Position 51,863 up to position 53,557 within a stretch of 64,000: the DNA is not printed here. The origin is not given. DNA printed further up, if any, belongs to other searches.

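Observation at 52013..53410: Archaeal/eukaryotic-type ADP-dependent sugar kinase (ADP-GK/ADP-PFK family) in an alphaproteobacterium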

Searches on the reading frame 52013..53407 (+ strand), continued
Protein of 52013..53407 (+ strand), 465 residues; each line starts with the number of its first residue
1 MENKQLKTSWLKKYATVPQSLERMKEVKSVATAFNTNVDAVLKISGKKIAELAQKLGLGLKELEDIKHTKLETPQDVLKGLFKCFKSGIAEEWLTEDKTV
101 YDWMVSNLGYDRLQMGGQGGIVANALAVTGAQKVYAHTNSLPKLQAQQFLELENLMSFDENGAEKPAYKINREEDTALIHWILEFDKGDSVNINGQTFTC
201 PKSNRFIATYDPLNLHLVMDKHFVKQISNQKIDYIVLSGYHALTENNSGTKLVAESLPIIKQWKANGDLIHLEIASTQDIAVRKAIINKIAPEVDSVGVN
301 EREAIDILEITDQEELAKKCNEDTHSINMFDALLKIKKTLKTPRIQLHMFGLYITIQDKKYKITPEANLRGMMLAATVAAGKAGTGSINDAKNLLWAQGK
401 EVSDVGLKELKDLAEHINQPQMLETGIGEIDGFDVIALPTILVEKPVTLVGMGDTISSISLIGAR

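Call 7: find_related_loci(query=window:52013-53407:+, collection=genome_contigs, flank=6000)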
Query window:52013-53407:+ (465 aa) in genome_contigs; peptide patterns used: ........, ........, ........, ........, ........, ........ (x = any residue, [..] = any of these).
35 stretches matched a pattern; 3 encode a relative of the query (tblastn E <= 1e-3); 3 distinct loci.
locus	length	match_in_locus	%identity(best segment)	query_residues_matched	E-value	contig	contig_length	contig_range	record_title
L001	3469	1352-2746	70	1-465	0e+0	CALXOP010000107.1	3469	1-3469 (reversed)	MAG: uncultured Alphaproteobacteria bacterium isolate E12__bin290 genome assembly, contig: E12__k127_2609749, whole geno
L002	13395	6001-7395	69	1-465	0e+0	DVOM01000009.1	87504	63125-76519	MAG TPA_asm: Candidatus Scatocola faecigallinarum isolate 2846 CHK22__C41106_L87504_ERR2241687, whole genome shotgun seq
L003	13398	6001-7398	56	1-465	0e+0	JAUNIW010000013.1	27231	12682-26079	MAG: Pseudomonadota bacterium isolate S29M_St_20 NODE_523_length_27231_cov_8.175596, whole genome shotgun sequence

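Call 16: search_solved_structures(query=window:52013-53407:+, max_evalue=1e-30, show_alignments=5)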
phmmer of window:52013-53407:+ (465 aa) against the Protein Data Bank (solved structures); distinct sequences matched with E-value up to 1e-30: 13.
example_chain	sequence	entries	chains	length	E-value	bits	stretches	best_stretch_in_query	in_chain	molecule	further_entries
6c8z_A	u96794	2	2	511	1.7e-59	204.8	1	9-462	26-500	ADP-dependent phosphofructokinase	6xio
1ua4_A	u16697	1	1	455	6.1e-50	173.3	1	10-463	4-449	ADP-dependent glucokinase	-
1l2l_A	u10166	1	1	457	6.7e-47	163.3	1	8-462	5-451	ADP-dependent Glucokinase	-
5o0i_A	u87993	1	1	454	8.7e-47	162.9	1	8-462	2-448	ADP-dependent glucokinase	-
5o0j_A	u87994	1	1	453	1.1e-46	162.5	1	9-462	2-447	ADP-dependent glucokinase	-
5k27_A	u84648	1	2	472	2.9e-43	151.3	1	22-460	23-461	ancMT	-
5kkg_A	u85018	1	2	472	1.7e-42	148.7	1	22-460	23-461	ancMT E72A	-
4b8r_A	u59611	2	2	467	5.8e-41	143.7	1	10-462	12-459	ADP-DEPENDENT GLUCOKINASE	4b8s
1gc5_A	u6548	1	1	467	7.1e-41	143.4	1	10-462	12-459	ADP-DEPENDENT GLUCOKINASE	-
5od2_A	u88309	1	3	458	3.7e-38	134.4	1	21-460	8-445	Bifunctional ADP-specific glucokinase/phosphofructokinase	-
1u2x_A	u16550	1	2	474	2.1e-37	132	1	26-458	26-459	ADP-specific phosphofructokinase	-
3drw_A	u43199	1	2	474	2.8e-36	128.3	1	26-458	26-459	ADP-specific phosphofructokinase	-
5o5x_A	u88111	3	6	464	5.2e-36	127.4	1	10-356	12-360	ADP-dependent glucokinase,ADP-dependent glucokinase,ADP-dependent glucokinase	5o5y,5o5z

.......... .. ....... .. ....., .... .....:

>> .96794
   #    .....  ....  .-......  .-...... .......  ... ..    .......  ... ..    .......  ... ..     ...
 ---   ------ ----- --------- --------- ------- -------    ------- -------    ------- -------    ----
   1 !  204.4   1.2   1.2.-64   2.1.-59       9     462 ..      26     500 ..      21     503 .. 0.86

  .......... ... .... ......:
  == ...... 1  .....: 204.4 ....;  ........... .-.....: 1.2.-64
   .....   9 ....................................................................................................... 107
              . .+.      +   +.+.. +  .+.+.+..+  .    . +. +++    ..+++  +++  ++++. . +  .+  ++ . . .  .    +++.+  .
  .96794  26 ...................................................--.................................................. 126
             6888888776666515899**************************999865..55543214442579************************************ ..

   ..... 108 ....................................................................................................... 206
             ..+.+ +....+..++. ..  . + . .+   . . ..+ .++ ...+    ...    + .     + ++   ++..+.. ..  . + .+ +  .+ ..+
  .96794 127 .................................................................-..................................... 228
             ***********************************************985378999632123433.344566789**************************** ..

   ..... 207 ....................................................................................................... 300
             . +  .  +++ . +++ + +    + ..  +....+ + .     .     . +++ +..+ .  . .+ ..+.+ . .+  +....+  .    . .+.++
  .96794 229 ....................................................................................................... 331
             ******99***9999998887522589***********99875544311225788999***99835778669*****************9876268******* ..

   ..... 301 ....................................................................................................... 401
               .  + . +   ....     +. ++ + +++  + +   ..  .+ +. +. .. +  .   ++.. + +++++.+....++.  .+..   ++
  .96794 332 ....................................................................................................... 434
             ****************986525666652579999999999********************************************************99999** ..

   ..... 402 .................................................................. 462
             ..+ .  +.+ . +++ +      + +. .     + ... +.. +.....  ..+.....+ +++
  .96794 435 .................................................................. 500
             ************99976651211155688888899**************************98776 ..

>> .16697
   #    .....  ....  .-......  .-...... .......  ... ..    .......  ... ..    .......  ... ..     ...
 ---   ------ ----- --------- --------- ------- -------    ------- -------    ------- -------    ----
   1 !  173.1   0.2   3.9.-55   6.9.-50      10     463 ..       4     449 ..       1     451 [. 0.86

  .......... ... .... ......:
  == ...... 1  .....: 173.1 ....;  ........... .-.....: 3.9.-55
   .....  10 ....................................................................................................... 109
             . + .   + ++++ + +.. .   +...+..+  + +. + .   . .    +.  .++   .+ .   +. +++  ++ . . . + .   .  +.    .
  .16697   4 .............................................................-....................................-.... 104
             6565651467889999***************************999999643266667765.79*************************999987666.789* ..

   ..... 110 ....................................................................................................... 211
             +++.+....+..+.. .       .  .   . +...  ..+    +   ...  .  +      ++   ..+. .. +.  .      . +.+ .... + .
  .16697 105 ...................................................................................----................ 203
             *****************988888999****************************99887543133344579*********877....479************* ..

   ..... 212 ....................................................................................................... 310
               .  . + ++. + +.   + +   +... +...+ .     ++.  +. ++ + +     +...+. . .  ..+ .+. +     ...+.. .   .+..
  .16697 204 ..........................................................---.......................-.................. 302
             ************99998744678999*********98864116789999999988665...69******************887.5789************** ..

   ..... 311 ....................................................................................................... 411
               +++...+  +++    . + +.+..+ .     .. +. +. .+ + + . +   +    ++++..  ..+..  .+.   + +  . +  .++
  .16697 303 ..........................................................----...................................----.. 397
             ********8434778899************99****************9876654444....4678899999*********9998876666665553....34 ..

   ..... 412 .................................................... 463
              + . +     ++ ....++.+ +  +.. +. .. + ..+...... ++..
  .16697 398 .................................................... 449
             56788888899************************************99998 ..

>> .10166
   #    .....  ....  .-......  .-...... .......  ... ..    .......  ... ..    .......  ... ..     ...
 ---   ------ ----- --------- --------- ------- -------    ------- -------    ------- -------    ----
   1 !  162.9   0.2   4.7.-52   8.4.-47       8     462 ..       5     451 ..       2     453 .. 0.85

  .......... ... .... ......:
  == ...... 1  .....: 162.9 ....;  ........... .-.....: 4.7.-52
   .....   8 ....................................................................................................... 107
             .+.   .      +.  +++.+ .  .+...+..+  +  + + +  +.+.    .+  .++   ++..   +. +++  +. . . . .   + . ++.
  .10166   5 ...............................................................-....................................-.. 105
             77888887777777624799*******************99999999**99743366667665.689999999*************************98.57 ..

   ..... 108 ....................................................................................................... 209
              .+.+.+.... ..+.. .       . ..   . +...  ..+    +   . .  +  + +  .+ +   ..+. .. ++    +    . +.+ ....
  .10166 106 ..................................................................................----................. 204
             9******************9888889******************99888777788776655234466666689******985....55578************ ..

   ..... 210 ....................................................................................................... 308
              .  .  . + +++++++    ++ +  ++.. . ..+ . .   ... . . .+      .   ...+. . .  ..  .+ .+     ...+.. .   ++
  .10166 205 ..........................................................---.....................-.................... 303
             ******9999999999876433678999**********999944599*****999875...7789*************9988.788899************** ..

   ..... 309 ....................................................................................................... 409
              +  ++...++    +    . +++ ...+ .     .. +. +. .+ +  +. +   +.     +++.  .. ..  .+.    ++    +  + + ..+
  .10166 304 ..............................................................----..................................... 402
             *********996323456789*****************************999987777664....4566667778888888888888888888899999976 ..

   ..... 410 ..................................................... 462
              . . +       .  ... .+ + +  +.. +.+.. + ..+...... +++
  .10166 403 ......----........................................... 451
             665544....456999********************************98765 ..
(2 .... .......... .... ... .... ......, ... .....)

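Call 24: search_protein_representatives(protein=window:52013-53407:+)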
Query: 465 residues. Proteins with E-value up to 0.001 (for the whole library): 661; up to 1e-10: 369; up to 1e-30: 144. The best 150 are listed.
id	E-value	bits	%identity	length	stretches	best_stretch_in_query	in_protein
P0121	3.6e-192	655.2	62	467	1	6-465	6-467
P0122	2.5e-149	514.0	52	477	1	1-465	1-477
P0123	4.9e-130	450.5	46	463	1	1-465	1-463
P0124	3.4e-124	431.2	48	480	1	5-465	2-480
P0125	2.1e-122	425.3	46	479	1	8-463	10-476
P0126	2.5e-120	418.4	46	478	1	7-464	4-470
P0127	6.5e-119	413.8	46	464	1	9-464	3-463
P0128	5.3e-115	400.9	47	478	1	9-464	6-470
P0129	4.3e-114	397.9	44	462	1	5-464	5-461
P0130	3.4e-99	348.8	52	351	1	126-463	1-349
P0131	1.0e-95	337.4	43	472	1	15-462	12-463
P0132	1.2e-78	281.1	64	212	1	1-204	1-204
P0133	7.4e-68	245.6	47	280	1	4-267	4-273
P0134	2.5e-67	243.8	65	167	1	106-269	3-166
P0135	1.1e-65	238.4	36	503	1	20-462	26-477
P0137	1.2e-61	225.0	35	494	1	9-461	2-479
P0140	2.8e-59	217.3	39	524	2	30-318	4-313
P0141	3.5e-59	217.0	32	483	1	10-456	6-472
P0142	4.5e-59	216.6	32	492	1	7-463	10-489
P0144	8.6e-58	212.4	35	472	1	7-459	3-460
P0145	4.8e-56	206.6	31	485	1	13-462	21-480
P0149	6.4e-55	202.9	33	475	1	22-462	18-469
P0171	1.1e-45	172.5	33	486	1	8-458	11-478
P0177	7.1e-45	169.8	30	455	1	30-459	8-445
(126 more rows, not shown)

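Call 25: list_cluster_members(proteins=[P0121, P0122, P0123, P0124, P0125, P0126, P0127, P0128, P0129, P0131])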
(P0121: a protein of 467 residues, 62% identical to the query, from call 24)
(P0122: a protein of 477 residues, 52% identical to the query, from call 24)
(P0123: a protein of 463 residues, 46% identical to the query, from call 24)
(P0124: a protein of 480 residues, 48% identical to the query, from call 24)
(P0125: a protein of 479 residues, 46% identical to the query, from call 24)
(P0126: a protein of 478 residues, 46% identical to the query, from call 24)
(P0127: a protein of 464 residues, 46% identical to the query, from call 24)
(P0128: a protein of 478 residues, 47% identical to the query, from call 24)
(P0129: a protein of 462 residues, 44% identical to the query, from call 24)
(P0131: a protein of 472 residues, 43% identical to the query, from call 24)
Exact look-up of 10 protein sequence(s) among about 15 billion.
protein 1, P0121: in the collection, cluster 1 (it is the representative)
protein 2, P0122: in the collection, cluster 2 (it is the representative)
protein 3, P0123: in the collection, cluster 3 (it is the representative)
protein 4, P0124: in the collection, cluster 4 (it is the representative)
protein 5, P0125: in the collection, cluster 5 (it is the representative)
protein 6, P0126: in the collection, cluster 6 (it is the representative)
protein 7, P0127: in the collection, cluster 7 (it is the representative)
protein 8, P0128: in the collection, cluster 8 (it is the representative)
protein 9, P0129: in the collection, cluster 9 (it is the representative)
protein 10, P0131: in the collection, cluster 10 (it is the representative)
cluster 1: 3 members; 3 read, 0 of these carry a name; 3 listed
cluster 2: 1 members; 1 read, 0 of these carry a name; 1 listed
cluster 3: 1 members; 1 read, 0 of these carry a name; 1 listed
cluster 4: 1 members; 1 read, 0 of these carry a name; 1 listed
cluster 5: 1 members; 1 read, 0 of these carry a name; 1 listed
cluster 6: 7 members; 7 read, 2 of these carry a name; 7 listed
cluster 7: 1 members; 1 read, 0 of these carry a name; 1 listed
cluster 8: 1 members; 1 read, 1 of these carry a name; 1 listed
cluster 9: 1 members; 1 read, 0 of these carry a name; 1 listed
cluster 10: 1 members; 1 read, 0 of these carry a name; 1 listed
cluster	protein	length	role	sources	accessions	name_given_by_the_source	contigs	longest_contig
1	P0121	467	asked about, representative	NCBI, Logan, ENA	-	-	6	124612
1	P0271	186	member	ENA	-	-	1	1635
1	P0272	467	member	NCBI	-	-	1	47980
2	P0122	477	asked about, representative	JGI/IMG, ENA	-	-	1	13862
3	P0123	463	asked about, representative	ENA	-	-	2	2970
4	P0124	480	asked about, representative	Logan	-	-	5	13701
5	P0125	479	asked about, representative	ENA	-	-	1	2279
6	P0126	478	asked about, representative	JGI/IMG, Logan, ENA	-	-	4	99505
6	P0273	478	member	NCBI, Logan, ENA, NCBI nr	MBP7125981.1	ADP-dependent glucokinase/phosphofructokinase [Myxococcota bacterium]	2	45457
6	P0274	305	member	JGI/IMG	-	ADP-dependent phosphofructokinase/glucokinase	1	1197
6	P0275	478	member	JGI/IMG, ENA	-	-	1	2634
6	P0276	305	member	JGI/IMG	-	-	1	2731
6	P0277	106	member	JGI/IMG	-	-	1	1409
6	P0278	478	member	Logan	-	-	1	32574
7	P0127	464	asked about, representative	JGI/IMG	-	-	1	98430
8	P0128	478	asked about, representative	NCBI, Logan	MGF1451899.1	MAG: ADP-dependent glucokinase/phosphofructokinase [Opitutales bacterium]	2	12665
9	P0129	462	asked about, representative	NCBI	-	-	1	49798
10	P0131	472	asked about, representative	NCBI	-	-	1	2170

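Call 28: list_cluster_members(proteins=[P0135, P0137, P0141, P0142, P0144, P0149, P0171, P0177, P0145, P0140])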
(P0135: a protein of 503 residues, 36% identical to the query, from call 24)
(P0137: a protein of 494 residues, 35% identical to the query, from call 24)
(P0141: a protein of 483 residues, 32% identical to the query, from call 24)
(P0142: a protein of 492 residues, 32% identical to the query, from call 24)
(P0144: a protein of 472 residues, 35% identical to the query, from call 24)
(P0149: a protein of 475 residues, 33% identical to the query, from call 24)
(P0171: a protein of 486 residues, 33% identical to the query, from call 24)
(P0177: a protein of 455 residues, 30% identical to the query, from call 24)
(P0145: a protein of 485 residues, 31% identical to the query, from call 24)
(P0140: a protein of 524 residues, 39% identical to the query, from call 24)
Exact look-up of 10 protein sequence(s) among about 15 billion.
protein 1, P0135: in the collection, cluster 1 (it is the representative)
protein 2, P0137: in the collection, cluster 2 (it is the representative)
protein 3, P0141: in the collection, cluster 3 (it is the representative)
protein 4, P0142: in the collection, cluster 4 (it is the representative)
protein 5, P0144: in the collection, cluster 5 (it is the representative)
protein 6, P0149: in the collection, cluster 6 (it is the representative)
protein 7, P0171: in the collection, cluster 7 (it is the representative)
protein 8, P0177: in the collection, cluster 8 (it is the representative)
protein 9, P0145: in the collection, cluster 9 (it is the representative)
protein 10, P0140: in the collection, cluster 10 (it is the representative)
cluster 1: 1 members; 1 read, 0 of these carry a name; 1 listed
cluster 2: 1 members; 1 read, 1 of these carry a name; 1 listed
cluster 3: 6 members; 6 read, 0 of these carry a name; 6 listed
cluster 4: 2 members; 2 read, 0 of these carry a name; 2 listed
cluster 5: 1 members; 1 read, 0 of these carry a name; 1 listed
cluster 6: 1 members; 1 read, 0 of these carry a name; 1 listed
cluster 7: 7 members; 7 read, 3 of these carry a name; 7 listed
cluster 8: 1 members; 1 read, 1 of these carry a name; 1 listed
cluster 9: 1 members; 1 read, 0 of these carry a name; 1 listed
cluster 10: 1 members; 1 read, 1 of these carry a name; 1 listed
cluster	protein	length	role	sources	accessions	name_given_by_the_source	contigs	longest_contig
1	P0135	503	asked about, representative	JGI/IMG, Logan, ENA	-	-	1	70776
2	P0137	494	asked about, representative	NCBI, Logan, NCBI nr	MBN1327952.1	MAG: ADP-dependent glucokinase/phosphofructokinase [Candidatus Heimdallarchaeota archaeon] | ADP-dependent glucokinase/phosphofructokinase [Candidatus Heimdallarchaeota archaeon]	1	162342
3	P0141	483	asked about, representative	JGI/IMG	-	-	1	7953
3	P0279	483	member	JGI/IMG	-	-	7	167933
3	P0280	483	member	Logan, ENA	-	-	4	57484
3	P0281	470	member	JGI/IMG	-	-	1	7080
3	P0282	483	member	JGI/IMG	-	-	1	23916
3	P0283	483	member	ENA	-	-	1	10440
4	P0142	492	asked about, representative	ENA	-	-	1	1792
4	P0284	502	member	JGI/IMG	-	-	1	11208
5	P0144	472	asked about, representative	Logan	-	-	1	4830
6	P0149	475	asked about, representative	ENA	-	-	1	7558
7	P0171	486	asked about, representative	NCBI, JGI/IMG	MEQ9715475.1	MAG: ADP-dependent glucokinase/phosphofructokinase [Candidatus Asgardarchaeum sp.]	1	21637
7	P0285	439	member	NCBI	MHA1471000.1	MAG: ADP-dependent glucokinase/phosphofructokinase [Candidatus Asgardarchaeia archaeon]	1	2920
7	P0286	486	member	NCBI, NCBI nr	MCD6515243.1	MAG: hypothetical protein J7L07_10005 [Candidatus Odinarchaeota archaeon] | hypothetical protein [Candidatus Odinarchaeota archaeon]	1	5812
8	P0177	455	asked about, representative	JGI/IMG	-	ADP-dependent phosphofructokinase/glucokinase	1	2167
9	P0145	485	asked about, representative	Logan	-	-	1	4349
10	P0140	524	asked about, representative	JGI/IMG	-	ADP-dependent phosphofructokinase/glucokinase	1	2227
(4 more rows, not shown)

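Call 34: find_encoding_contigs(protein=window:52013-53407:+, flank=10000, max_places=4)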
Protein window:52013-53407:+ (465 aa): 22 contigs read that carry it; 4 places shown.
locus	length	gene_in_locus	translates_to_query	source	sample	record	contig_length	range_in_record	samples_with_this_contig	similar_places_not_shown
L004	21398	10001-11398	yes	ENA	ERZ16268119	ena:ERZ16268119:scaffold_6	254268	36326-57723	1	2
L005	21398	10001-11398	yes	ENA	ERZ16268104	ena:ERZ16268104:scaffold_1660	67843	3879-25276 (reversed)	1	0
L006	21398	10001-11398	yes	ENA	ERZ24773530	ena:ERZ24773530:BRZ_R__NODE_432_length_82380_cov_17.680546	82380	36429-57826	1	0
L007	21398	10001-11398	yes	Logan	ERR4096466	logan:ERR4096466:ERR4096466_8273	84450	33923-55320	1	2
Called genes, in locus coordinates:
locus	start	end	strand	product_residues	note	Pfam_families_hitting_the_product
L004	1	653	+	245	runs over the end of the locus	PF00106:adh_short, PF08659:KR, PF13561:adh_short_C2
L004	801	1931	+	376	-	PF03739:LptF_LptG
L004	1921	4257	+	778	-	PF04453:LptD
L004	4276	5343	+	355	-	PF13624:SurA_N_3, PF13623:SurA_N_2, PF09312:SurA_N, PF13145:Rotamase_2, PF13616:Rotamase_3, PF00639:Rotamase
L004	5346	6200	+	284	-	PF00398:RrnaAD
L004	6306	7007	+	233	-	-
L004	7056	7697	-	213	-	PF00730:HhH-GPD, PF00633:HHH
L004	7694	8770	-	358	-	PF00814:TsaD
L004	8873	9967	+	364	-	-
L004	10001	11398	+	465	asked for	PF04587:ADP_PFK_GK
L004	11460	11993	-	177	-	PF13189:Cytidylate_kin2 (faint), PF13238:AAA_18, PF13671:AAA_33 (weak), PF01202:SKI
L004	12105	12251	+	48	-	-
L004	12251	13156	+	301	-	PF02899:Phage_int_SAM_1, PF13495:Phage_int_SAM_4, PF00589:Phage_integrase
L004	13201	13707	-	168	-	PF02556:SecB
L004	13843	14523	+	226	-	PF04280:Tim44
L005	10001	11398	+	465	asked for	PF04587:ADP_PFK_GK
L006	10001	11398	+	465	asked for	PF04587:ADP_PFK_GK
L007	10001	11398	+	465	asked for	PF04587:ADP_PFK_GK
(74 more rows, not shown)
